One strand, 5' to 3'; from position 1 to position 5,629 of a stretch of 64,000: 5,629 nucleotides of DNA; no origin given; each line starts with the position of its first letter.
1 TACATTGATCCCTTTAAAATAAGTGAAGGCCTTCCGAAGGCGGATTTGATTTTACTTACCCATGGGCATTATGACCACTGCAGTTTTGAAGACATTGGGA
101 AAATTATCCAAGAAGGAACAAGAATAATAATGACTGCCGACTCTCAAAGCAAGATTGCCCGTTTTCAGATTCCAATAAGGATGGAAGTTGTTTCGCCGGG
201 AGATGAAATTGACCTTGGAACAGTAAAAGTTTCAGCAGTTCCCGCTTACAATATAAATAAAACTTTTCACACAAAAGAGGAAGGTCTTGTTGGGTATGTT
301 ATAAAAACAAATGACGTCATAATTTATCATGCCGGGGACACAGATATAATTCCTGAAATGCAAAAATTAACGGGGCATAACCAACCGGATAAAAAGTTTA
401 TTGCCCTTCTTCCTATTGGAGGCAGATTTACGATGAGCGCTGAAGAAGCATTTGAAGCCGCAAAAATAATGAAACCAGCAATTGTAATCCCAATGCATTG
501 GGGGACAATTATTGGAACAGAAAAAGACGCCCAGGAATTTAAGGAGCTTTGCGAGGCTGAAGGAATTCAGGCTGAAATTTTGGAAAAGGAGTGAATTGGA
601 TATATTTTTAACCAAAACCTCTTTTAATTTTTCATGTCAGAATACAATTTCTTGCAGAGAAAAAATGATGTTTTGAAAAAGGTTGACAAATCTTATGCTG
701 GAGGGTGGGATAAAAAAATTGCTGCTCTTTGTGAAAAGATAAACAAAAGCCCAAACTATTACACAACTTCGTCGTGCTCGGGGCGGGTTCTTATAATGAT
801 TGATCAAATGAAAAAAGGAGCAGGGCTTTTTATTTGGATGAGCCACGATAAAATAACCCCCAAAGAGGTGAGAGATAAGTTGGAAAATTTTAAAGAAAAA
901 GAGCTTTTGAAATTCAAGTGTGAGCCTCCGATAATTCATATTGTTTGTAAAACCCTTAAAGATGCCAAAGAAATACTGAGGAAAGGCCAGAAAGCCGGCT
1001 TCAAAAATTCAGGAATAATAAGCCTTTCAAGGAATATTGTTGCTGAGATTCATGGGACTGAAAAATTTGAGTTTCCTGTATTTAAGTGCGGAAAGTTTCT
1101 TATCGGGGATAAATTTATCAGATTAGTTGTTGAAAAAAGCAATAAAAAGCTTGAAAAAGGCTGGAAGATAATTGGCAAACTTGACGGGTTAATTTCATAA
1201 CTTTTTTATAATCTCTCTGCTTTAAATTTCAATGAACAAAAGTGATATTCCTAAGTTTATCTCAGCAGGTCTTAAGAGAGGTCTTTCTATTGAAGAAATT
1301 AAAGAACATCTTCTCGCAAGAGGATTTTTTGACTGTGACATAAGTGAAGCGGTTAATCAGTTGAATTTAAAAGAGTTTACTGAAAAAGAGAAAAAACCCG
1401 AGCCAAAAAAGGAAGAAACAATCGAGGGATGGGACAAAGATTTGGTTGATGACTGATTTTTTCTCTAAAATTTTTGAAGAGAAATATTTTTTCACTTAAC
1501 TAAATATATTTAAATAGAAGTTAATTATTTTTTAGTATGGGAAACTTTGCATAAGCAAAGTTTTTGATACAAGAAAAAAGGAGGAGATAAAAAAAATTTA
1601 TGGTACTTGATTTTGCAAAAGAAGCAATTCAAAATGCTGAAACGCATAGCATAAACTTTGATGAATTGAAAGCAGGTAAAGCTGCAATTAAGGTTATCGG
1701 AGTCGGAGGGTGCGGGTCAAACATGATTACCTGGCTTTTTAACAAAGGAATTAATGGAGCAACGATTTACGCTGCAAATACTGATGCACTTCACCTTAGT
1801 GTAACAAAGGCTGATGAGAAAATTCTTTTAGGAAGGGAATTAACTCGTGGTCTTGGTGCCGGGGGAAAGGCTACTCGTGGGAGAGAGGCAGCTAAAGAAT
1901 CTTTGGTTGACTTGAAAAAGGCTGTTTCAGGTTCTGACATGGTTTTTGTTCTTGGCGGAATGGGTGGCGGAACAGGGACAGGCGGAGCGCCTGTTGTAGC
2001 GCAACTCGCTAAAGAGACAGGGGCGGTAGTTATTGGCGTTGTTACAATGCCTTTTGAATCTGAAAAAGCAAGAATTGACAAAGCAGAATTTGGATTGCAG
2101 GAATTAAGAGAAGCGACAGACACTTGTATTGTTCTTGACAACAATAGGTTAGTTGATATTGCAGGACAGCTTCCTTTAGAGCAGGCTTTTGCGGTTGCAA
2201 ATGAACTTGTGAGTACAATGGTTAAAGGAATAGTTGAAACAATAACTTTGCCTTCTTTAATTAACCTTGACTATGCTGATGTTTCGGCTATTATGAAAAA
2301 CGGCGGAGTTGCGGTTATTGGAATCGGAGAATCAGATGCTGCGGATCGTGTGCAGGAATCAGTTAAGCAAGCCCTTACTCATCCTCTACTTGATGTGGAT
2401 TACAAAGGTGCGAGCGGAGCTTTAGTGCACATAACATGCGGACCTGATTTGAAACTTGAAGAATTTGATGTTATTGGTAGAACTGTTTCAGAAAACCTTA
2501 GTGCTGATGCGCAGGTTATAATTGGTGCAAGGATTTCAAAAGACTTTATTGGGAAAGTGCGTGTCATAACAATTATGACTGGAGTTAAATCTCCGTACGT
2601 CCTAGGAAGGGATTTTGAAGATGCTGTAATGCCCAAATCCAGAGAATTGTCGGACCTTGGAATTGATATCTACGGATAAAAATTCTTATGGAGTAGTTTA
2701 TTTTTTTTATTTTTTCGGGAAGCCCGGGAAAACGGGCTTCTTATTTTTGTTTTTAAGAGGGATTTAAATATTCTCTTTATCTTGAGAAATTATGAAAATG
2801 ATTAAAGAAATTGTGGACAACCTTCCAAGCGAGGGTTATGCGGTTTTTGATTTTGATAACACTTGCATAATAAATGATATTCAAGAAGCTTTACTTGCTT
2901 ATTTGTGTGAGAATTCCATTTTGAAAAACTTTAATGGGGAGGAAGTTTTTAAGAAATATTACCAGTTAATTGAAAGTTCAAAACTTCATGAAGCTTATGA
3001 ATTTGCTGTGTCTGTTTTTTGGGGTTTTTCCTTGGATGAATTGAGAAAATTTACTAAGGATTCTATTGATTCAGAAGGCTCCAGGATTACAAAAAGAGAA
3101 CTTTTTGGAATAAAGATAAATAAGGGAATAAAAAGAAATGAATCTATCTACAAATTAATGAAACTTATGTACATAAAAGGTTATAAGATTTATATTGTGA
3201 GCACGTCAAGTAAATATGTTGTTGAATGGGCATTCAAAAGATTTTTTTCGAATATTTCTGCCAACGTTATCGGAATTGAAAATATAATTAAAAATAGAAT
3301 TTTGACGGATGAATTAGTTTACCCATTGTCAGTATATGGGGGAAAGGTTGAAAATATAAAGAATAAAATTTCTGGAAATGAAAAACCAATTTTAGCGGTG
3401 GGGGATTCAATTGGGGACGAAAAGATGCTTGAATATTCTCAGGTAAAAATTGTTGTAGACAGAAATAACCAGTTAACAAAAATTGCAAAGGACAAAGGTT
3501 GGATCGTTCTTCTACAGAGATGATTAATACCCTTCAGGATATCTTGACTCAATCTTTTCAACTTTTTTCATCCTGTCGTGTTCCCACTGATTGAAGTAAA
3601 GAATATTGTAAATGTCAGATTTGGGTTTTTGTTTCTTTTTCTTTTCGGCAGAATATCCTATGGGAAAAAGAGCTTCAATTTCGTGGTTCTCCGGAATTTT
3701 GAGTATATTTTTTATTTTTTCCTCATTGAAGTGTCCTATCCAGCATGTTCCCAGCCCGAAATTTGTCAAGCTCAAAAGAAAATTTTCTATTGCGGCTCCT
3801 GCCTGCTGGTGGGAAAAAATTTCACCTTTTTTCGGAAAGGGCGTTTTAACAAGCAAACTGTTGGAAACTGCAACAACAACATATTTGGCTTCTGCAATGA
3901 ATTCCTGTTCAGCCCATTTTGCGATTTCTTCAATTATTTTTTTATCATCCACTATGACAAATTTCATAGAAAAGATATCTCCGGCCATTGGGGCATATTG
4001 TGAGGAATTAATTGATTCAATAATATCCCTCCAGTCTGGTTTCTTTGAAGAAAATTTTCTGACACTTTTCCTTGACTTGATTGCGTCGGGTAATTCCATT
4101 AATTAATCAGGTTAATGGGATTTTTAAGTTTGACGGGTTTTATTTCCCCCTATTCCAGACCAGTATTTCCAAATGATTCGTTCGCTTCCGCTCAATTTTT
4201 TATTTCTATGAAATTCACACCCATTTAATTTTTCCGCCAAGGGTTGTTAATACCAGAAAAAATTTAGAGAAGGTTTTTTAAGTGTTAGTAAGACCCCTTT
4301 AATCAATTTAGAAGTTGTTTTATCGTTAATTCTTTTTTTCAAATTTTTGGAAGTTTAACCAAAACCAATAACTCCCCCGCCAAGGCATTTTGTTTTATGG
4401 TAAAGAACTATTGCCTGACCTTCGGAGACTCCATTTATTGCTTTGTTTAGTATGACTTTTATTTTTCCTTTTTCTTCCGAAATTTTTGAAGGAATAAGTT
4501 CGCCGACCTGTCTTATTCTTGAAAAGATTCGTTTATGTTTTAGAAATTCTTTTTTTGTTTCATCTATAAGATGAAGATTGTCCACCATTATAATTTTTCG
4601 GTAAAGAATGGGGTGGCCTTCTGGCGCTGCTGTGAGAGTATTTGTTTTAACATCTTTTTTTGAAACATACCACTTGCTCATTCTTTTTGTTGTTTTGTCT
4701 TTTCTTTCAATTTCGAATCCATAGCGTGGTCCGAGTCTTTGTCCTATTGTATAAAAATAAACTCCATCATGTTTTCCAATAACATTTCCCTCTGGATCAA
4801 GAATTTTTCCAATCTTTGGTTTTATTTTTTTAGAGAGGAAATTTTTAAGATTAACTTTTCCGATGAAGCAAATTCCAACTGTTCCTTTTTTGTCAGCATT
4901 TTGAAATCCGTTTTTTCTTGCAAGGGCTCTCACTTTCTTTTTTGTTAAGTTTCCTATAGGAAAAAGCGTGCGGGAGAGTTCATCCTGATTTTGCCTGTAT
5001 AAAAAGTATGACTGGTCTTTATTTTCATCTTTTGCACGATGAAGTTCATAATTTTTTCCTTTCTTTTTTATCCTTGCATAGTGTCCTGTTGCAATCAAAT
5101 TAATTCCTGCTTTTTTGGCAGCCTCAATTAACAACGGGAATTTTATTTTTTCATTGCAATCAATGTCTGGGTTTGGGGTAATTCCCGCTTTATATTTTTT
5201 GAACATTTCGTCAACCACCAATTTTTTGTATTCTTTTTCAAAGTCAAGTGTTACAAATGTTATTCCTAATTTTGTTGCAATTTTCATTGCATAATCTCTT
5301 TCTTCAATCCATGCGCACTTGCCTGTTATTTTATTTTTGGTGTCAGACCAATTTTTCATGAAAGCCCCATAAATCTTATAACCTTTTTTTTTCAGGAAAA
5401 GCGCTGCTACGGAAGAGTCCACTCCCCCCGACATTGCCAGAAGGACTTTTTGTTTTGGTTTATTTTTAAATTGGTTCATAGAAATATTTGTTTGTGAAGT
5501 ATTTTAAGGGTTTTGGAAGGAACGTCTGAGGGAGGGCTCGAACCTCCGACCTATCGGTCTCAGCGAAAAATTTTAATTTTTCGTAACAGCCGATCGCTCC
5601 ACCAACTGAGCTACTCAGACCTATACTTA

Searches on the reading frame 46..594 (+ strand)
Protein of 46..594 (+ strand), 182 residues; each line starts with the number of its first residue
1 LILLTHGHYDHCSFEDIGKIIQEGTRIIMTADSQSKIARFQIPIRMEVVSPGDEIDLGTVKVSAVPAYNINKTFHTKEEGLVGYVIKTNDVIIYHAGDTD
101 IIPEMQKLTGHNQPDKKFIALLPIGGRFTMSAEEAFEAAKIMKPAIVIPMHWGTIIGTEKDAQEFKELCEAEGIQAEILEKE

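Call 11: search_protein_families(library=pfam, proteins=[window:46-594:+], max_evalue=0.001)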
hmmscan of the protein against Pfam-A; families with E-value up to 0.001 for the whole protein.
window:46-594:+ (182 aa): 2 families
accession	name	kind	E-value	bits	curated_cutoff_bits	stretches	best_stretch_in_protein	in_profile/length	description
PF13483.12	Lactamase_B_3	-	8.8e-19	68.5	24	1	2-151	40-160/160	Beta-lactamase superfamily domain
PF12706.13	Lactamase_B_2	-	2.5e-17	63.6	27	1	2-152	34-200/200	Beta-lactamase superfamily domain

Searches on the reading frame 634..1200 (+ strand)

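Call 11: search_protein_families(library=pfam, proteins=[window:634-1200:+], max_evalue=0.001)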
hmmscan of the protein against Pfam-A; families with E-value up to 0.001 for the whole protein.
window:634-1200:+ (188 aa): 1 family
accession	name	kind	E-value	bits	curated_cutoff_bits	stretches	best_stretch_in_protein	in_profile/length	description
PF02676.19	TYW3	-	1.5e-41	142.5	27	1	8-183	1-205/211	Methyltransferase TYW3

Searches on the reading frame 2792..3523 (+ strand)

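Call 11: search_protein_families(library=pfam, proteins=[window:2792-3523:+], max_evalue=0.001)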
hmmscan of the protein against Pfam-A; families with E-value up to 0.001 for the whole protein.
window:2792-3523:+ (243 aa): 1 family
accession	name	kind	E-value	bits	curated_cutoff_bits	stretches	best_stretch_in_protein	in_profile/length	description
PF12710.13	HAD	-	1.5e-06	29.2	27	1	17-214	1-189/189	haloacid dehalogenase-like hydrolase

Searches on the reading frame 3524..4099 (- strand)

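Call 11: search_protein_families(library=pfam, proteins=[window:3524-4099:-], max_evalue=0.001)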
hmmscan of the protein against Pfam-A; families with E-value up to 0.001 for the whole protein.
window:3524-4099:- (191 aa): 2 families
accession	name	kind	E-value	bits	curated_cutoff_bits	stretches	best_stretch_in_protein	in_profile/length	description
PF00881.29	Nitroreductase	-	2e-24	87.1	23.5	2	62-149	81-167/167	Nitroreductase family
PF14512.11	TM1586_NiRdase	-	7.4e-13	49.1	27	1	3-171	2-153/215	Putative TM nitroreductase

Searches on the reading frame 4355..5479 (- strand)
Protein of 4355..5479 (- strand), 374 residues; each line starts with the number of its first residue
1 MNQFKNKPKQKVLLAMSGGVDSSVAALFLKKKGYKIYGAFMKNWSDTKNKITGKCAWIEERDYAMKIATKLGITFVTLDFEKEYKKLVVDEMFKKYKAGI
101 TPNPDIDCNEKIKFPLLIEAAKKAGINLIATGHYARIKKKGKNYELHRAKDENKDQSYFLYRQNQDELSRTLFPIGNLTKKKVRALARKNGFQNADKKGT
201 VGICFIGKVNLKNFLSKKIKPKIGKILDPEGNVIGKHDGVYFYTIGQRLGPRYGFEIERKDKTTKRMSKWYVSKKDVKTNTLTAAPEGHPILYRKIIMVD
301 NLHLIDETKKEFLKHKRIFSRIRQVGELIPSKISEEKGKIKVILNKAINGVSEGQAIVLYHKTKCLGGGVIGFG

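Call 11: search_protein_families(library=pfam, proteins=[window:4355-5479:-], max_evalue=0.001)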
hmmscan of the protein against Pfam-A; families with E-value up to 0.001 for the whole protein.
window:4355-5479:- (374 aa): 5 families
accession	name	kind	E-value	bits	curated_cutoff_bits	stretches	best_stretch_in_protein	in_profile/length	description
PF03054.22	tRNA_Me_trans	-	2.8e-73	246.3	20.6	1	10-208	1-202/202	tRNA methyl transferase HUP domain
PF20259.3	tRNA_Me_trans_M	-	3.8e-17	62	27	1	212-283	1-63/66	tRNA methyl transferase PRC-barrel domain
PF20258.4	tRNA_Me_trans_C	-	2.3e-13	50.7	20.6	1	295-371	2-77/77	Aminomethyltransferase beta-barrel domain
PF02568.20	ThiI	-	1.5e-06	28.4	20.5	1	10-88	4-80/197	Thiamine biosynthesis protein (ThiI)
PF02540.23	NAD_synthase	-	5.5e-05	22.9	21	0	4-86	13-87/242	NAD synthase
